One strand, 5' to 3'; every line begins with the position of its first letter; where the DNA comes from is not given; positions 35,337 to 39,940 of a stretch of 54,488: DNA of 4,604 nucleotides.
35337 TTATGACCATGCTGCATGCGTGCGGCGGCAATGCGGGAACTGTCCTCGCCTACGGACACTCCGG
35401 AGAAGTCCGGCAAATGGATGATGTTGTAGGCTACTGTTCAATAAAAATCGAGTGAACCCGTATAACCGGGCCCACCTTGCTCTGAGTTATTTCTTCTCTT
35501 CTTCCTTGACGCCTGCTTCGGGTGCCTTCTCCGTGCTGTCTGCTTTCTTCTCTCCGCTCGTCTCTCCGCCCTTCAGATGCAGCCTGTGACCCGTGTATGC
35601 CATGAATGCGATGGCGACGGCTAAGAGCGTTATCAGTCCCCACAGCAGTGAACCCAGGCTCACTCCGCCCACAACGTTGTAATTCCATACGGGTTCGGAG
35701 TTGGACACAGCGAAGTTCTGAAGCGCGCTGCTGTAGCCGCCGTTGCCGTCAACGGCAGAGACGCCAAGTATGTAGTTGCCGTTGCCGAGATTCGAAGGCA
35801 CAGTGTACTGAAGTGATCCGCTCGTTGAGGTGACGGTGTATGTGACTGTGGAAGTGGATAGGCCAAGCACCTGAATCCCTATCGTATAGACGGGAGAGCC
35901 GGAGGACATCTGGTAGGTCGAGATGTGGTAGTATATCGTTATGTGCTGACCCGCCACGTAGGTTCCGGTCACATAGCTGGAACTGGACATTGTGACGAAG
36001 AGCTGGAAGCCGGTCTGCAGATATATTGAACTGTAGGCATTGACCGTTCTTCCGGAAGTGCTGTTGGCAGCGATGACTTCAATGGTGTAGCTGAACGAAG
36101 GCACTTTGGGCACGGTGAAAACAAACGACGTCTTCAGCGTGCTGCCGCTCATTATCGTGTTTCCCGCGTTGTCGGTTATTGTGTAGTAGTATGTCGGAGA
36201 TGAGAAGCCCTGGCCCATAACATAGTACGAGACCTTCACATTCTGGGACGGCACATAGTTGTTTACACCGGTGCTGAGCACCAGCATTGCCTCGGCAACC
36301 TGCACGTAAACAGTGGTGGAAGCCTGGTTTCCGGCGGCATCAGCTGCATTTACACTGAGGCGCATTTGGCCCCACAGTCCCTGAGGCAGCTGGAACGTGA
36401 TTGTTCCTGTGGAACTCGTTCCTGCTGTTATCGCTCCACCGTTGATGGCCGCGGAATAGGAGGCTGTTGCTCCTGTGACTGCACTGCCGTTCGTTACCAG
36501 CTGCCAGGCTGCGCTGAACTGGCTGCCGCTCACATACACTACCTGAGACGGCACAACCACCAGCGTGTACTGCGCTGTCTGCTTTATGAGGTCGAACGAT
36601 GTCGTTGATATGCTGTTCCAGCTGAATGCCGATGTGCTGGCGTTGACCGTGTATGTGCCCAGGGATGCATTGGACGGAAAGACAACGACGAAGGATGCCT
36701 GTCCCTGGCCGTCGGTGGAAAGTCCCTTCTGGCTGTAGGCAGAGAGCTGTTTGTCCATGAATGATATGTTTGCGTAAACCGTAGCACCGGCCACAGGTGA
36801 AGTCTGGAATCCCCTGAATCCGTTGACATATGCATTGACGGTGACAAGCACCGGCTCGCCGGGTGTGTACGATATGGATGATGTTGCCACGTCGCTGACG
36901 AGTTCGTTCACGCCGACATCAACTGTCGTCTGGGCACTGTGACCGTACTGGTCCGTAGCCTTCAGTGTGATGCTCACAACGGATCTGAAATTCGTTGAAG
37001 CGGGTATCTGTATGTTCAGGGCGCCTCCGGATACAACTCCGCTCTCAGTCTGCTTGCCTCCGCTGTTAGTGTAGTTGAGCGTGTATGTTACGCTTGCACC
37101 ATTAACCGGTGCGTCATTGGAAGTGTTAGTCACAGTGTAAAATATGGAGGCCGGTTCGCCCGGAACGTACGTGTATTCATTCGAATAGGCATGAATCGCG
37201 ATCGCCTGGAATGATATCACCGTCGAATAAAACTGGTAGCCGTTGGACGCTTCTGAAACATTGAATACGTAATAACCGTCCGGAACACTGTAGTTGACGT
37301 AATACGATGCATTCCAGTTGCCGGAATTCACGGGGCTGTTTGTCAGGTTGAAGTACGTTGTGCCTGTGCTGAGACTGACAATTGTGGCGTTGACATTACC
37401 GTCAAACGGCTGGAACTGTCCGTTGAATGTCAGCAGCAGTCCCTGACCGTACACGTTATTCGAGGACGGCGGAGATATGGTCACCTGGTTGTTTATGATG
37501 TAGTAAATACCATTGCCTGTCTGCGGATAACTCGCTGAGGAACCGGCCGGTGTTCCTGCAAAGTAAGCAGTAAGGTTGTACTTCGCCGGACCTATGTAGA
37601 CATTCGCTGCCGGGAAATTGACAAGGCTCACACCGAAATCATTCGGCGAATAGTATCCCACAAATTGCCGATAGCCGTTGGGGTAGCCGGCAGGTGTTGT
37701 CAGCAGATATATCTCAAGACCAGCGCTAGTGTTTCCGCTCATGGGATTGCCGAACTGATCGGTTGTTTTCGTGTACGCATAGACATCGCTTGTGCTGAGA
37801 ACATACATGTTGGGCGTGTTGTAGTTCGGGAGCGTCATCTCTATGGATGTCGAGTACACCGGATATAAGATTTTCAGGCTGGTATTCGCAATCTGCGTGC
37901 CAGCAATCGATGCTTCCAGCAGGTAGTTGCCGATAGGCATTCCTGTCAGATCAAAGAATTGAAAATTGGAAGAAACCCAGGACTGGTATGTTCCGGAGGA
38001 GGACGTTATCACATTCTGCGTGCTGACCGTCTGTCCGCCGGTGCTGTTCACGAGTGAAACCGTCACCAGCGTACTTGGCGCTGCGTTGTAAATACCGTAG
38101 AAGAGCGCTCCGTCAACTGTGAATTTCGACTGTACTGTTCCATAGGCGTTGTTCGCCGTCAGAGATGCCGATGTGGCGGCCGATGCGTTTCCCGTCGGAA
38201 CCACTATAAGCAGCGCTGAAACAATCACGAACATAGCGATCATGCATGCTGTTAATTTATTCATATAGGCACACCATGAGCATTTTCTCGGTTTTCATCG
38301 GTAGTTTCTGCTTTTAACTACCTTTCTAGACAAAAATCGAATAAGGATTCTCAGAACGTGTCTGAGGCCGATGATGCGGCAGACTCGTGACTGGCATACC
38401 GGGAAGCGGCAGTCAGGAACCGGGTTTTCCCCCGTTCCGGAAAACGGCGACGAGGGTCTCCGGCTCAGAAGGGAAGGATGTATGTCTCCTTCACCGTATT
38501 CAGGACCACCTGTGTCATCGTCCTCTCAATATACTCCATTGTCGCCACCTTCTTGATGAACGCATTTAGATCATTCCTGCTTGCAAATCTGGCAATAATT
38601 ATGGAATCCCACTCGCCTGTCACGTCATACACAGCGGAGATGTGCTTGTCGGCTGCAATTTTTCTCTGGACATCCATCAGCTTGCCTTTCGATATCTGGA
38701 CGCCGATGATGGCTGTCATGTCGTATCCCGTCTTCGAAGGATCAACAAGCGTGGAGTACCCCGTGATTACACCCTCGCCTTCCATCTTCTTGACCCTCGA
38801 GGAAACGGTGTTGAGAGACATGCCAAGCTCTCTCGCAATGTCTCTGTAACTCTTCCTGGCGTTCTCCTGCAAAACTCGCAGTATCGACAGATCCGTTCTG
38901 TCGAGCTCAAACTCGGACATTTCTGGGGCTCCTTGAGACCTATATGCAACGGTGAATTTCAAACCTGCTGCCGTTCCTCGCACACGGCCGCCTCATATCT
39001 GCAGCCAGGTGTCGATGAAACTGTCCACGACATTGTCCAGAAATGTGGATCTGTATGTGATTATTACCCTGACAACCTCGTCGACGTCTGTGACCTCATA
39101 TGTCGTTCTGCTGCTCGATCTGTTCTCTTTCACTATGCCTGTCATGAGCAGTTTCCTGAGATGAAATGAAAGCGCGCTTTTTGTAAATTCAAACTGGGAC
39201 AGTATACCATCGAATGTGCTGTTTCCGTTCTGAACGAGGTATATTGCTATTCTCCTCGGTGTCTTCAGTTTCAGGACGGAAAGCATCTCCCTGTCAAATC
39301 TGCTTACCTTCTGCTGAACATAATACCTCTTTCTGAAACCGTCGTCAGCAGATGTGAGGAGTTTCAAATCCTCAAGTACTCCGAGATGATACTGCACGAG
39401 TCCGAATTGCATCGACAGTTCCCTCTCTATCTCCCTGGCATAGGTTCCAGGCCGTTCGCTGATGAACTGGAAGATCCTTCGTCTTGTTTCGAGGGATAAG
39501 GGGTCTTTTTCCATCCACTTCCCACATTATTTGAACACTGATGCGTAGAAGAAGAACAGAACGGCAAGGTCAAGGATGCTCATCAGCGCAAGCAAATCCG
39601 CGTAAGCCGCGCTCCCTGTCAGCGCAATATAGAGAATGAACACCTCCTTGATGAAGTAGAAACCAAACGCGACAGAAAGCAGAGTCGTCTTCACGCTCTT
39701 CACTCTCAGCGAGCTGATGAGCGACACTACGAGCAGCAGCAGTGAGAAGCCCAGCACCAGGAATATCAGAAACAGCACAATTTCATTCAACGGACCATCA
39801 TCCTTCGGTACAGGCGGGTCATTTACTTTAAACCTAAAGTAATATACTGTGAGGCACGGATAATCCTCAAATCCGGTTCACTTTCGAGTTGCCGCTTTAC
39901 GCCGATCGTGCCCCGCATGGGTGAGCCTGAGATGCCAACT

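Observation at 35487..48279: Candidate envelope-to-cytoskeleton module: surface glycoproteins interleaved with DUF835 proteins, a bactofilin fusion, regulators and a GT-C enzyme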

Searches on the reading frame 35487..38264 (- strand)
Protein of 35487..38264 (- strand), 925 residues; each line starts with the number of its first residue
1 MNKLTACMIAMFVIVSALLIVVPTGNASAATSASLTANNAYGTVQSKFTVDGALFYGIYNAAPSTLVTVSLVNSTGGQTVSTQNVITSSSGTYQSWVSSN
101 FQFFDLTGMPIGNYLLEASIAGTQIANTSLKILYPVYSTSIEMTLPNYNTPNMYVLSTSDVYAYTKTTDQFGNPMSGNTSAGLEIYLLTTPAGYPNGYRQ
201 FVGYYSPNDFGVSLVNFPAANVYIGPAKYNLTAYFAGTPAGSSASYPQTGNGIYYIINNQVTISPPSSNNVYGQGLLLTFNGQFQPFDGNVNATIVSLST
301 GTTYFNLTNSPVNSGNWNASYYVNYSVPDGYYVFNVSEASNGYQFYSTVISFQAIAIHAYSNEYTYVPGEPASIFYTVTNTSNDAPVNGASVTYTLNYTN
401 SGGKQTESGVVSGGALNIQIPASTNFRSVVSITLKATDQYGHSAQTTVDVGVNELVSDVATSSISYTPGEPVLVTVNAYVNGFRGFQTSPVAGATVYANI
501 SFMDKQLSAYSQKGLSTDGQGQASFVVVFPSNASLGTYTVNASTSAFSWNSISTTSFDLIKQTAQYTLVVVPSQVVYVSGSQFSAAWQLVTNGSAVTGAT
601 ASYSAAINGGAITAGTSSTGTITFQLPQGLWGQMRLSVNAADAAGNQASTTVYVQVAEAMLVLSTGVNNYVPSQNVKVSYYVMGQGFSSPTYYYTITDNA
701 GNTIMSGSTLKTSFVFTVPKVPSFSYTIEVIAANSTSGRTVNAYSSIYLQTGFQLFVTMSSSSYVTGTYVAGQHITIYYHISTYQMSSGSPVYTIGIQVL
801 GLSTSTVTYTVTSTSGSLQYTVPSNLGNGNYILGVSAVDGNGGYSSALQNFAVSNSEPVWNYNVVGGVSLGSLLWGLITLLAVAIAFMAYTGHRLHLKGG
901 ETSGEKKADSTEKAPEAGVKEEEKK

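Call 3: search_protein_families(library=pfam, proteins=[window:35487-38264:-], max_evalue=0.01)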
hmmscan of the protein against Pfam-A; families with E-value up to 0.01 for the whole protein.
window:35487-38264:- (925 aa): 3 families
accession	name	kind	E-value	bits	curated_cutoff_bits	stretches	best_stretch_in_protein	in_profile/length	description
PF01835.25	MG2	-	1.9e-06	28.6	32.8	1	466-546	11-83/96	MG2 domain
PF11611.13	DUF4352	-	0.0011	19.7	25.9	0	591-638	64-112/122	Domain of unknown function (DUF4352)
PF19077.6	Big_13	-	0.0015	19.4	27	0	803-846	48-92/102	Bacterial Ig-like domain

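Call 56: search_protein_families(library=ncbifam, proteins=[window:35487-38264:-], max_evalue=0.01)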
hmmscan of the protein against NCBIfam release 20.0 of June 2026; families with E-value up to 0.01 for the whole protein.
window:35487-38264:- (925 aa): 1 family
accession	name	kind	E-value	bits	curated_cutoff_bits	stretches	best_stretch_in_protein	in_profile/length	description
NF012211.1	tand_rpt_95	domain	2.7e-05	24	90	0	588-658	14-86/98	tandem-95 repeat protein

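Call 94: search_protein_families(library=padloc, proteins=[window:35487-38264:-], max_evalue=0.001)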
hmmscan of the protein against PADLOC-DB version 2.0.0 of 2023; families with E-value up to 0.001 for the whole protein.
window:35487-38264:- (925 aa): 0 families

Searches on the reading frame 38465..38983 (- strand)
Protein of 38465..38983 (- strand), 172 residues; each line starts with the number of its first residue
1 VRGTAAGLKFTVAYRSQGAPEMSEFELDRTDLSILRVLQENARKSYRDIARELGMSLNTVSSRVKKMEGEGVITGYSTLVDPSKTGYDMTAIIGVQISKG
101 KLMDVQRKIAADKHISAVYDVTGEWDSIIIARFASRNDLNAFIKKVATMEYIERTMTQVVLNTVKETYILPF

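Call 3: search_protein_families(library=pfam, proteins=[window:38465-38983:-], max_evalue=0.01)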
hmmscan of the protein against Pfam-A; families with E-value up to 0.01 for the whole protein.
window:38465-38983:- (172 aa): 20 families
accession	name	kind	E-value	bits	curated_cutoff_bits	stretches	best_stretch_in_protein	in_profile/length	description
PF13412.12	HTH_24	-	9.8e-18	63.9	21.9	1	27-74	1-48/48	Winged helix-turn-helix DNA-binding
PF13404.12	HTH_AsnC-type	-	5.7e-16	58.5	27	1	27-68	1-42/42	AsnC-type helix-turn-helix domain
PF01037.27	AsnC_trans_reg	-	3.3e-13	49.8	25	1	93-163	1-73/73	Lrp/AsnC ligand binding domain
PF01047.28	MarR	-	7.1e-06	26.3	24.6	1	29-74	3-48/59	MarR family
PF12802.13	MarR_2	-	9.1e-06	26.2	27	1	27-73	3-50/61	MarR family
PF12840.13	HTH_20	-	1.9e-05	25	27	1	28-74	3-49/51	Helix-turn-helix domain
PF25212.1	HVO_A0114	-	2.7e-05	24.3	27.6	1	27-74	20-67/84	HVO_A0114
PF13384.12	HTH_23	-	0.00013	22.1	24.6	1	35-71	11-45/50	Homeodomain-like domain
PF08281.18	Sigma70_r4_2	-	0.00016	21.7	25.7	1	44-65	27-48/54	Sigma-70, region 4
PF09339.16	HTH_IclR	-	0.00028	21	22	1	32-73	6-48/52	IclR helix-turn-helix domain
PF22451.2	NirdL-like_HTH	-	0.00033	20.6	27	1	46-73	19-46/47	Siroheme decarboxylase NirDL-like HTH domain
PF13545.12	HTH_Crp_2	-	0.0006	20.2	27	1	45-81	24-63/70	Crp-like helix-turn-helix domain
PF13463.12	HTH_27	-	0.0037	17.9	22.2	0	28-75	2-52/68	Winged helix DNA-binding domain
PF13518.12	HTH_28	-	0.0039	17.7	25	1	43-72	12-41/52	Helix-turn-helix domain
PF13936.12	HTH_38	-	0.004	17.3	27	1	42-62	19-39/44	Helix-turn-helix domain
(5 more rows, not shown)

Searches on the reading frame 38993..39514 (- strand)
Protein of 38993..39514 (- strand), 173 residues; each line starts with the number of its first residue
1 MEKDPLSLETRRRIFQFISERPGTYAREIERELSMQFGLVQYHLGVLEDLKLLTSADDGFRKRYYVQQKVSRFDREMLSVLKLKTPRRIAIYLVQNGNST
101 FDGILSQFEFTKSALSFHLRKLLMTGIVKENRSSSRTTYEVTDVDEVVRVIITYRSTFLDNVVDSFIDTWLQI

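Call 3: search_protein_families(library=pfam, proteins=[window:38993-39514:-], max_evalue=0.01)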
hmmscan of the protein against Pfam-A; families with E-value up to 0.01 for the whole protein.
window:38993-39514:- (173 aa): 8 families
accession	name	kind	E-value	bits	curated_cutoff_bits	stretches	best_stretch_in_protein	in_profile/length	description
PF24266.1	HTH_HVO_0163_N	-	1.2e-16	61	31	2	9-78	2-70/70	HVO_0163, N-terminal HTH domain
PF01022.26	HTH_5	-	4.7e-12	46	22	2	87-129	4-46/47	Bacterial regulatory protein, arsR family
PF12840.13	HTH_20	-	1.2e-08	35.2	27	1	9-55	4-50/51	Helix-turn-helix domain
PF12802.13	MarR_2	-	0.00015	22.3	27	0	13-59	9-56/61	MarR family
PF13601.12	HTH_34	-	0.00092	19.8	27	0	91-133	7-49/80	Winged helix DNA-binding domain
PF01978.25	TrmB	-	0.0028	17.9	25.6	1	91-144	15-67/68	Sugar-specific transcriptional regulator TrmB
PF24033.1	DUF7342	-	0.0036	17.7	31.6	0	111-151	30-70/150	Family of unknown function (DUF7342)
PF13412.12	HTH_24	-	0.0054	16.7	21.9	0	85-129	4-48/48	Winged helix-turn-helix DNA-binding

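Call 56: search_protein_families(library=ncbifam, proteins=[window:38993-39514:-], max_evalue=0.01)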
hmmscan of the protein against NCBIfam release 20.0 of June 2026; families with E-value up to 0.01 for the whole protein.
window:38993-39514:- (173 aa): 8 families
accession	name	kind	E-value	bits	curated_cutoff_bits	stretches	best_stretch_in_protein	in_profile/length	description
NF033788.1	HTH_metalloreg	subfamily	4.4e-16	58.4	55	2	76-143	3-70/77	metalloregulator ArsR/SmtB family transcription factor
NF033789.1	repress_SdpR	subfamily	6.8e-12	45.1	100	2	87-149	10-74/79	autorepressor SdpR family transcription factor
NF047906.1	CdPbTransRegCmtR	equivalog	1.1e-06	28.5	150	1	86-144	21-80/104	Cd(II)/Pb(II)-sensing metalloregulatory transcriptional regulator CmtR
NF045707.1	Dbac_1936_reg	equivalog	3.5e-05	23.7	115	0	91-154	23-85/99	ArsR/SmtB-type metalloregulator TsoR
NF053755.1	MsvR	equivalog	0.00011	22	220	1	87-132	14-60/236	transcriptional factor MsvR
NF053602.1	Phr_regulator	exception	0.00048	19.8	320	0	6-56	9-58/191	heat shock transcription regulator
NF053606.1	Sta1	subfamily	0.0023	18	80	1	89-147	25-89/100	Sta1 family transcriptional regulator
NF008480.0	PRK11380.1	equivalog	0.0045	16.4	386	1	61-152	101-189/353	hypothetical protein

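Call 94: search_protein_families(library=padloc, proteins=[window:38993-39514:-], max_evalue=0.001)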
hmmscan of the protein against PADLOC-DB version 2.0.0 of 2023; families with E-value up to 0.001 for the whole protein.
window:38993-39514:- (173 aa): 5 families
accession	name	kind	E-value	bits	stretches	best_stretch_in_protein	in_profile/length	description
PDLC01720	Csa3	-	4e-11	41.5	2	7-68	23-88/118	Csa3_1_CAS-I-II-III-IV-V-VI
PDLC01438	Csa3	-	1.8e-10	39.3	2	6-67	145-200/305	"CAS-I,CAS-II,CAS-III,CAS-IV,CAS-V,CAS-VI; associated_signaling"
PDLC01866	CARF3--CARF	-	2.1e-07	29.1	0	10-68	140-198/207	-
PDLC04368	PDC-M05A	-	8.1e-07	27.1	1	6-79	10-84/201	-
PDLC01853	CARF3--CARF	-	0.00098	16.8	0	87-151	141-207/209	-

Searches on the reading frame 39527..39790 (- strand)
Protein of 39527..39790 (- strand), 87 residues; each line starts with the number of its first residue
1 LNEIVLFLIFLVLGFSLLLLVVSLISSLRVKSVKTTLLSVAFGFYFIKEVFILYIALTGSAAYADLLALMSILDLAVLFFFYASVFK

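Call 3: search_protein_families(library=pfam, proteins=[window:39527-39790:-], max_evalue=0.01)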
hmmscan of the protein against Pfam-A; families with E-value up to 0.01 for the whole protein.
window:39527-39790:- (87 aa): 0 families

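Call 56: search_protein_families(library=ncbifam, proteins=[window:39527-39790:-], max_evalue=0.01)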
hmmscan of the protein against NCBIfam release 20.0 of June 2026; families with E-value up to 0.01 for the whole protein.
window:39527-39790:- (87 aa): 0 families

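Call 94: search_protein_families(library=padloc, proteins=[window:39527-39790:-], max_evalue=0.001)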
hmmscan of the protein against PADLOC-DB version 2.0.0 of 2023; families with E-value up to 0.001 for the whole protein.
window:39527-39790:- (87 aa): 0 families
